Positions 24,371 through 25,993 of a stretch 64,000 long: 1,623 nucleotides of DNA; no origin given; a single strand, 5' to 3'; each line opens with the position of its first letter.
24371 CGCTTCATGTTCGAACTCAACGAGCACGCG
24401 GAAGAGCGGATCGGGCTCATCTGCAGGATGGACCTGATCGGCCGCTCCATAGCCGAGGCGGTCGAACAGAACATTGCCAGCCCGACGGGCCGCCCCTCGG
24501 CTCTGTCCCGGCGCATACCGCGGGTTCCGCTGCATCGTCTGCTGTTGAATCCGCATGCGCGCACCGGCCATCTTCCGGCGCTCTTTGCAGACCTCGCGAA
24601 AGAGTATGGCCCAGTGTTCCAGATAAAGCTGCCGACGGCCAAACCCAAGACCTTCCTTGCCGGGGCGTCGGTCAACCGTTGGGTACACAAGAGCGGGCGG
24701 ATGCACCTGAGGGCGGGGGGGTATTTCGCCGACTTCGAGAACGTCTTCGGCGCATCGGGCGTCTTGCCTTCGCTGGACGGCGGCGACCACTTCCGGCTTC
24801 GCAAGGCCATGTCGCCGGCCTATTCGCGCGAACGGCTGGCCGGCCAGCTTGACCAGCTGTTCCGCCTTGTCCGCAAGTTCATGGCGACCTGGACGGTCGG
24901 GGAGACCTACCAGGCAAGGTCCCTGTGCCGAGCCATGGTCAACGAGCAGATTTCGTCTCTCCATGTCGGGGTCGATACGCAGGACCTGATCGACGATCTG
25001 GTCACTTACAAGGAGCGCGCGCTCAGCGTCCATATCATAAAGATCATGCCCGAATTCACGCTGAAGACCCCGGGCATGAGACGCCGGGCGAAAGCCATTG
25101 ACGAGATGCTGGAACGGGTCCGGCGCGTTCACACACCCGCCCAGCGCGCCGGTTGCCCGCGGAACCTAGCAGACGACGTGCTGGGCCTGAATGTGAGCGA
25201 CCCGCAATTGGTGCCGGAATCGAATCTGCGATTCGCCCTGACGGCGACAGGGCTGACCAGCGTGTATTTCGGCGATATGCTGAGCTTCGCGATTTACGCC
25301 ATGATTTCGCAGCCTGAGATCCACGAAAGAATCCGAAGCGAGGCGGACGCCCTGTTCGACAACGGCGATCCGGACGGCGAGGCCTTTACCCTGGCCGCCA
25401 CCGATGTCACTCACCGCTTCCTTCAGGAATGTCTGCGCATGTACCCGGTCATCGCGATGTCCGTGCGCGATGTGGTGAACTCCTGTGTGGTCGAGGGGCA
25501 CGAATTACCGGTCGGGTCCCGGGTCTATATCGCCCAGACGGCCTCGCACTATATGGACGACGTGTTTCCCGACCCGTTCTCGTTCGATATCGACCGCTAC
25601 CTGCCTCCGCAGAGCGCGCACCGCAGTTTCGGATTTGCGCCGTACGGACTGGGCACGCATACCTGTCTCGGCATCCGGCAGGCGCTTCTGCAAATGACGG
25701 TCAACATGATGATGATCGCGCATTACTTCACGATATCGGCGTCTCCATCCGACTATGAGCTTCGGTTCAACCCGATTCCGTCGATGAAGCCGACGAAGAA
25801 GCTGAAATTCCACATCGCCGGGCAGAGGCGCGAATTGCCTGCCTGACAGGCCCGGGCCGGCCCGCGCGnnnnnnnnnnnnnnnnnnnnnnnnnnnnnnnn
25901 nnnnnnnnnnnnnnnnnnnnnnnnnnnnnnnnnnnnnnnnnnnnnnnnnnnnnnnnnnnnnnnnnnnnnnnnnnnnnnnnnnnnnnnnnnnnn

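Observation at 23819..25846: A single 675-aa ORF fuses a GPP34/GOLPH3-like domain to a cytochrome P450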

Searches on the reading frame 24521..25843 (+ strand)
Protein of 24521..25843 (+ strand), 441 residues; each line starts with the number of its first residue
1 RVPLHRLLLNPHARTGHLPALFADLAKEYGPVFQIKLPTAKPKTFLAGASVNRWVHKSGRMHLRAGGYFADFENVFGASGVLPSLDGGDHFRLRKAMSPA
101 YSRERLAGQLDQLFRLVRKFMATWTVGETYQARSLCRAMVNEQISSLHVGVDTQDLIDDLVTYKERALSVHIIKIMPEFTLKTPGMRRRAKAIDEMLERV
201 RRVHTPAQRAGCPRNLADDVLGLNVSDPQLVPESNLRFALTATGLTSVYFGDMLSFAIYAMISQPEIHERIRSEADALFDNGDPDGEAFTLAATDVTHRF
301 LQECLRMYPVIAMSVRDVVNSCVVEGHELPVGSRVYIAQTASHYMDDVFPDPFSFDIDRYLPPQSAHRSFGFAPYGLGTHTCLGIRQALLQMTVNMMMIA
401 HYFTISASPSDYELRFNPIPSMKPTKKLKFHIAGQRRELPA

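Call 13: search_solved_structures(query=window:24521-25843:+, max_evalue=0.001, show_alignments=1)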
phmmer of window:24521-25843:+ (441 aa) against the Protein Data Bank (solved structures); distinct sequences matched with E-value up to 0.001: 315 (the best 60 are shown).
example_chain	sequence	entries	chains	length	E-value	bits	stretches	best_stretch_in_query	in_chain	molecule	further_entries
2ve3_A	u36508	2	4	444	1.9e-20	76.6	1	27-431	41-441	PUTATIVE CYTOCHROME P450 120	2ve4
7wzl_A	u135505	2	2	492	1.8e-18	70.1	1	79-407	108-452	Putative cytochrome P450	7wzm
7jj1_A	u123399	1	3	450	2e-18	69.9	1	25-414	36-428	Cytochrome P450 51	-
6mi0_A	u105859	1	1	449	2e-18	69.9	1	25-414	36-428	Cytochrome P450 51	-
6mcw_A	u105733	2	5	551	3e-18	69.4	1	27-417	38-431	Cytochrome P450 51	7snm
7f3h_A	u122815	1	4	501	9.2e-17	64.5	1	91-425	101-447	Bifunctional cytochrome P450/NADPH--P450 reductase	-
7f3w_A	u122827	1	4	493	1.6e-16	63.7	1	91-425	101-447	cytochrome P450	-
6c93_A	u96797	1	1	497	3.6e-15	59.2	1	254-411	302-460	Cytochrome P450 4B1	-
5t6q_A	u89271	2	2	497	4.4e-15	58.9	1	254-411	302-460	Cytochrome P450 4B1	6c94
9bat_A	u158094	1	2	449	1e-14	57.7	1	15-399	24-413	Lanosterol 14-alpha demethylase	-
5veu_A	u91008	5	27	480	1.9e-14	56.8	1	251-407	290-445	Cytochrome P450 3A5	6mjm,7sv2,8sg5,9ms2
7lad_A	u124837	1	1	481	1.9e-14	56.8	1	251-407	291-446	Cytochrome P450 3A5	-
6q2c_A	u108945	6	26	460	2e-14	56.7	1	23-403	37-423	Obtusifoliol 14alphademethylase | Obtusifoliol 14alphademethylase, putative | sterol 14a-demethylase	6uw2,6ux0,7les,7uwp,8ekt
8x1w_A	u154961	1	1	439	2.2e-13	53.3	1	14-424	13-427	Taxadiene 5-alpha hydroxylase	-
5vbu_A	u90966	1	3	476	2.8e-13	53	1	169-427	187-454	Cytochrome P450 21-hydroxylase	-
4y8w_A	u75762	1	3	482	2.9e-13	52.9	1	169-427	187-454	Cytochrome P450 21-hydroxylase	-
9wat_A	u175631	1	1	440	3.8e-13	52.6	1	213-404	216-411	Cytochrome P450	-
7tef_A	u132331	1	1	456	2e-12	50.1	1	41-411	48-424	Cytochrome P450 51B1 Cyp51B1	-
3dbg_A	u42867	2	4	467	5e-12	48.9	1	14-401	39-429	Putative cytochrome P450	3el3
2q9f_A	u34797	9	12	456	6e-12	48.6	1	20-397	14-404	Cytochrome P450 46A1 | Cholesterol 24-hydroxylase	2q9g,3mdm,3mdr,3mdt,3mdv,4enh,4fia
5vcd_A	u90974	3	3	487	6.4e-12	48.5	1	251-409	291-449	Cytochrome P450 3A4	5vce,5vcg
9yk4_A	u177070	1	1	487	9e-12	48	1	251-409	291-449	Cytochrome P450 3A4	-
4d6z_A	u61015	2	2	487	1.1e-11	47.8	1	220-406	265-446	CYTOCHROME P450 3A4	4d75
7kvk_A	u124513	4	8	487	1.5e-11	47.3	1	251-406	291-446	Cytochrome P450 3A4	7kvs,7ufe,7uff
6ma7_A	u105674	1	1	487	1.9e-11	47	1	251-406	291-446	Cytochrome P450 3A4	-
4ny4_A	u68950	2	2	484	2e-11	46.8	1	251-406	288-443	Cytochrome P450 3A4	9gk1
1w0e_A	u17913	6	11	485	2.1e-11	46.8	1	251-406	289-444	CYTOCHROME P450 3A4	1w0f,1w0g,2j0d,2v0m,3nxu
7lxl_A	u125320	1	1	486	2.1e-11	46.8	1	251-406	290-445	Cytochrome P450 3A4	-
1tqn_A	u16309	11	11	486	2.1e-11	46.8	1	251-406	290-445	cytochrome P450 3A4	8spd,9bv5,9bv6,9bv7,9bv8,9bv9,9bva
3tjs_A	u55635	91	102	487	2.1e-11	46.8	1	251-406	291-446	Cytochrome P450 3A4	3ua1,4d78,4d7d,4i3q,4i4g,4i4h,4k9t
8gk3_A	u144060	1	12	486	2.3e-11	46.6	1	251-406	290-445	Cytochrome P450 3A7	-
9njw_A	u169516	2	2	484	2.5e-11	46.6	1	253-407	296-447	Cytochrome P450, CYP11A1 | Ancestral Cytochrome P450 11A1 (CYP11A1)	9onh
1u13_A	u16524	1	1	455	2.6e-11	46.5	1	28-412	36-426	Cytochrome P450 51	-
7mk8_A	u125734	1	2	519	2.7e-11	46.4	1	251-406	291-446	Isoform 2 of Cytochrome P450 3A7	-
1x8v_A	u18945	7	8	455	2.8e-11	46.4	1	28-412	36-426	Cytochrome P450 51 | STEROL 14ALPHA-DEMETHYLASE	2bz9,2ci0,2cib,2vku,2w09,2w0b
1e9x_A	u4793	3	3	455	3.3e-11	46.1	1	30-412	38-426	CYTOCHROME P450 51-LIKE RV0764C | CYTOCHROME P450 51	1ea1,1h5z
2w0a_A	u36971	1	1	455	3.5e-11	46.1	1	28-412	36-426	CYTOCHROME P450 51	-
4zgx_A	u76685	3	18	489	1.8e-10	43.8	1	240-417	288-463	Cytochrome P450 11B2, mitochondrial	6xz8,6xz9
4dvq_A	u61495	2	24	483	2e-10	43.6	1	240-415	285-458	Cytochrome P450 11B2, mitochondrial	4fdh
7m8v_A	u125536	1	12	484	2e-10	43.6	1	240-415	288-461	Cytochrome P450 11B2, mitochondrial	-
9wuk_A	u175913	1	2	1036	2.5e-10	43.3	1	22-439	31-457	bifunctional cytochrome P450/NADPH--P450 reductase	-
9wuc_A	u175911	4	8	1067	2.7e-10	43.2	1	22-439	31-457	bifunctional cytochrome P450/NADPH--P450 reductase | SoP450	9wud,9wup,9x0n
7m8i_A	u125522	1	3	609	3e-10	43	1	240-415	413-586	Adrenodoxin, Cytochrome P450 11B2, mitochondrial fusion enzyme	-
6n6q_A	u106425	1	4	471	3.3e-10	42.8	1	209-426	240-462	Cytochrome P450 (CYP102L1)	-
4r20_A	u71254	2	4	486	3.8e-10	42.7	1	187-406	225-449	Cytochrome P450 family 17 polypeptide 2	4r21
7e7f_A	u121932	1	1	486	1.2e-09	41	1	238-416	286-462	Cytochrome P450 11B1, mitochondrial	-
6m7x_A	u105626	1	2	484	1.2e-09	41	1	238-415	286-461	Cytochrome P450 11B1, mitochondrial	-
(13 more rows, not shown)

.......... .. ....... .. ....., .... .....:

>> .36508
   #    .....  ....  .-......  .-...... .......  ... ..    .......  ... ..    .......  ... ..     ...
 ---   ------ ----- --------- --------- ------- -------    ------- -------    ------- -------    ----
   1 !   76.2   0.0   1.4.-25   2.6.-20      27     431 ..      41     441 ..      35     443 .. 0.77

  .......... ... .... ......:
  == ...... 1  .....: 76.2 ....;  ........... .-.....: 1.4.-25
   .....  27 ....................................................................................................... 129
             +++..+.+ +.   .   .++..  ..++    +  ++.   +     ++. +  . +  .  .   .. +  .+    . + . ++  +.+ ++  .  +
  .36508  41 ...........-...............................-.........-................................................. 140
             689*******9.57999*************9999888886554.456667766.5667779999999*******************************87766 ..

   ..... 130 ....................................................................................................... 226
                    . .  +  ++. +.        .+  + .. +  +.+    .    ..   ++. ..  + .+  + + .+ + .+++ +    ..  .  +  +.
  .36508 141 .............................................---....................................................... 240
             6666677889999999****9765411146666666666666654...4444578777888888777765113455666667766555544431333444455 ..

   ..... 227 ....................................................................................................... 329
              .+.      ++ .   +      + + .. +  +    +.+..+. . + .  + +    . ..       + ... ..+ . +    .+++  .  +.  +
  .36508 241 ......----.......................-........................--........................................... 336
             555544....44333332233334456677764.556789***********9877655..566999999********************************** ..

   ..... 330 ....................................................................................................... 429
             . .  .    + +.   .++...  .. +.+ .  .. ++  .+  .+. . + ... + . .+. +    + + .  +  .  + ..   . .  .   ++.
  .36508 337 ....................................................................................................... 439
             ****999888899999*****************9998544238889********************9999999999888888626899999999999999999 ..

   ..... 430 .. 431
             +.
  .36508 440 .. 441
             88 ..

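Call 63: search_solved_structures(query=A3, max_evalue=1e-10, show_alignments=3)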
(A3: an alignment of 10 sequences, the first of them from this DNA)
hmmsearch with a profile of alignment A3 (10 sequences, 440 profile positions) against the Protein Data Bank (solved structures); distinct sequences matched with E-value up to 1e-10: 59.
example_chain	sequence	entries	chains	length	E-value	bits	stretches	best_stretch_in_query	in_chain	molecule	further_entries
7jj1_A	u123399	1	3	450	1.5e-22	83.3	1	15-415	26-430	Cytochrome P450 51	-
6mi0_A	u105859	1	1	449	1.5e-22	83.3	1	15-415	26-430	Cytochrome P450 51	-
6mcw_A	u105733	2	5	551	2.7e-22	82.5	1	15-415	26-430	Cytochrome P450 51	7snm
7f3w_A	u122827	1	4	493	1.1e-19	73.9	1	93-435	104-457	cytochrome P450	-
7f3h_A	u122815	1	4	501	2.2e-19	72.9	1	94-435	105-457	Bifunctional cytochrome P450/NADPH--P450 reductase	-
8x1w_A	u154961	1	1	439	2.7e-19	72.6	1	8-425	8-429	Taxadiene 5-alpha hydroxylase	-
8x3e_A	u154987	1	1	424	2.6e-18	69.4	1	20-425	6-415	Taxadiene 5-alpha hydroxylase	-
7wzl_A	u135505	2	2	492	1.4e-17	67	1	79-405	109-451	Putative cytochrome P450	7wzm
5veu_A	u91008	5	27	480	1.9e-16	63.2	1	251-431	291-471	Cytochrome P450 3A5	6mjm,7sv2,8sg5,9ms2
7lad_A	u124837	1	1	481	2e-16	63.2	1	251-431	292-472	Cytochrome P450 3A5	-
6c93_A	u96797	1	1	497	2.6e-16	62.7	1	251-409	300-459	Cytochrome P450 4B1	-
5tl8_A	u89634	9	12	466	2.9e-16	62.6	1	215-406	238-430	Protein CYP51 | CYP51, sterol 14alpha-demethylase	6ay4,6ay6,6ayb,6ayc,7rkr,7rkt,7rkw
2ve3_A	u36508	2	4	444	3e-16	62.5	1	25-428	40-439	PUTATIVE CYTOCHROME P450 120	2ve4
5t6q_A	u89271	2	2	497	4.1e-16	62.1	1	252-409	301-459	Cytochrome P450 4B1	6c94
6q2c_A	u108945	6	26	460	7.1e-16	61.3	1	286-404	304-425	Obtusifoliol 14alphademethylase | Obtusifoliol 14alphademethylase, putative | sterol 14a-demethylase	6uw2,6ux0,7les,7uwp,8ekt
2q9f_A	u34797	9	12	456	2e-15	59.8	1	251-404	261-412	Cytochrome P450 46A1 | Cholesterol 24-hydroxylase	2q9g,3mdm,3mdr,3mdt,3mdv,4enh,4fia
9yk4_A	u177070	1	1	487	4.7e-14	55.3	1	251-408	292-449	Cytochrome P450 3A4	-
6n6q_A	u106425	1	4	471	4.8e-14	55.3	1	185-425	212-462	Cytochrome P450 (CYP102L1)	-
9wat_A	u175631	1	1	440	4.8e-14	55.3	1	250-406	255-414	Cytochrome P450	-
5vcd_A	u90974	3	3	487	5.3e-14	55.2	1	251-408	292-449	Cytochrome P450 3A4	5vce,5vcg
4d6z_A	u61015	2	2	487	7.5e-14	54.6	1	251-406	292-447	CYTOCHROME P450 3A4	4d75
6ma7_A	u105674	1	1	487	7.7e-14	54.6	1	251-406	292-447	Cytochrome P450 3A4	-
4ny4_A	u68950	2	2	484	7.9e-14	54.6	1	251-406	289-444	Cytochrome P450 3A4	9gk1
1w0e_A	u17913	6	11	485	7.9e-14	54.6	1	251-406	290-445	CYTOCHROME P450 3A4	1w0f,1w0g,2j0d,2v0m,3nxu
7lxl_A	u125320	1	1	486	8e-14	54.6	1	251-406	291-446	Cytochrome P450 3A4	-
1tqn_A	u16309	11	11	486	8e-14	54.6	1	251-406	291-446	cytochrome P450 3A4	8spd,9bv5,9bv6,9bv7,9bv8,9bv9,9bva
3tjs_A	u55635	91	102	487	8e-14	54.6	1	251-406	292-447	Cytochrome P450 3A4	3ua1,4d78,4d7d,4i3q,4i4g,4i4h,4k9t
7kvk_A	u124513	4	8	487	1e-13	54.2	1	251-406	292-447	Cytochrome P450 3A4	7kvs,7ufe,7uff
9wuk_A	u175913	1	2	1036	1.5e-13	53.7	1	21-429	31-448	bifunctional cytochrome P450/NADPH--P450 reductase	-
9wuc_A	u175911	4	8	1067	1.6e-13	53.6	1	21-429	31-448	bifunctional cytochrome P450/NADPH--P450 reductase | SoP450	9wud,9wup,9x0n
7tef_A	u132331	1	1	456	3.3e-13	52.5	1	253-410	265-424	Cytochrome P450 51B1 Cyp51B1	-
3czh_A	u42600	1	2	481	5.3e-13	51.9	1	187-398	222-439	Cytochrome P450 2R1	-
3c6g_A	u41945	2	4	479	5.3e-13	51.8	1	187-397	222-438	Cytochrome P450 2R1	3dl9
9njw_A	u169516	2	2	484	5.5e-13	51.8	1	253-416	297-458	Cytochrome P450, CYP11A1 | Ancestral Cytochrome P450 11A1 (CYP11A1)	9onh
8gk3_A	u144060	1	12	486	1.1e-12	50.8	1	251-406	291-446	Cytochrome P450 3A7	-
5vbu_A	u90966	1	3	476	1.2e-12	50.6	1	168-419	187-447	Cytochrome P450 21-hydroxylase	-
7mk8_A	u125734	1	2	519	1.2e-12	50.6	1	251-406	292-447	Isoform 2 of Cytochrome P450 3A7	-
4y8w_A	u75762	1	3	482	1.3e-12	50.6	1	168-419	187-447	Cytochrome P450 21-hydroxylase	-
8hkj_A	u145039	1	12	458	1.4e-12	50.4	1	21-425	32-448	Bifunctional cytochrome P450/NADPH--P450 reductase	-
1x8v_A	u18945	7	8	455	1.9e-12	50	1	39-414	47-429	Cytochrome P450 51 | STEROL 14ALPHA-DEMETHYLASE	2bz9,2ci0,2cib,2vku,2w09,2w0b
1u13_A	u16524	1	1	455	1.9e-12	50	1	39-414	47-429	Cytochrome P450 51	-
2w0a_A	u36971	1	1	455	2e-12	49.9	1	39-414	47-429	CYTOCHROME P450 51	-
1e9x_A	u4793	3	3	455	2.2e-12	49.8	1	39-414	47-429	CYTOCHROME P450 51-LIKE RV0764C | CYTOCHROME P450 51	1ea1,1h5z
4dvq_A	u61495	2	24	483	7.4e-11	44.8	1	255-418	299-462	Cytochrome P450 11B2, mitochondrial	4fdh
4zgx_A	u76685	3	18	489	7.8e-11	44.7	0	255-418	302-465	Cytochrome P450 11B2, mitochondrial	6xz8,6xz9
7m8v_A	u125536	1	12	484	8.2e-11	44.6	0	255-418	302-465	Cytochrome P450 11B2, mitochondrial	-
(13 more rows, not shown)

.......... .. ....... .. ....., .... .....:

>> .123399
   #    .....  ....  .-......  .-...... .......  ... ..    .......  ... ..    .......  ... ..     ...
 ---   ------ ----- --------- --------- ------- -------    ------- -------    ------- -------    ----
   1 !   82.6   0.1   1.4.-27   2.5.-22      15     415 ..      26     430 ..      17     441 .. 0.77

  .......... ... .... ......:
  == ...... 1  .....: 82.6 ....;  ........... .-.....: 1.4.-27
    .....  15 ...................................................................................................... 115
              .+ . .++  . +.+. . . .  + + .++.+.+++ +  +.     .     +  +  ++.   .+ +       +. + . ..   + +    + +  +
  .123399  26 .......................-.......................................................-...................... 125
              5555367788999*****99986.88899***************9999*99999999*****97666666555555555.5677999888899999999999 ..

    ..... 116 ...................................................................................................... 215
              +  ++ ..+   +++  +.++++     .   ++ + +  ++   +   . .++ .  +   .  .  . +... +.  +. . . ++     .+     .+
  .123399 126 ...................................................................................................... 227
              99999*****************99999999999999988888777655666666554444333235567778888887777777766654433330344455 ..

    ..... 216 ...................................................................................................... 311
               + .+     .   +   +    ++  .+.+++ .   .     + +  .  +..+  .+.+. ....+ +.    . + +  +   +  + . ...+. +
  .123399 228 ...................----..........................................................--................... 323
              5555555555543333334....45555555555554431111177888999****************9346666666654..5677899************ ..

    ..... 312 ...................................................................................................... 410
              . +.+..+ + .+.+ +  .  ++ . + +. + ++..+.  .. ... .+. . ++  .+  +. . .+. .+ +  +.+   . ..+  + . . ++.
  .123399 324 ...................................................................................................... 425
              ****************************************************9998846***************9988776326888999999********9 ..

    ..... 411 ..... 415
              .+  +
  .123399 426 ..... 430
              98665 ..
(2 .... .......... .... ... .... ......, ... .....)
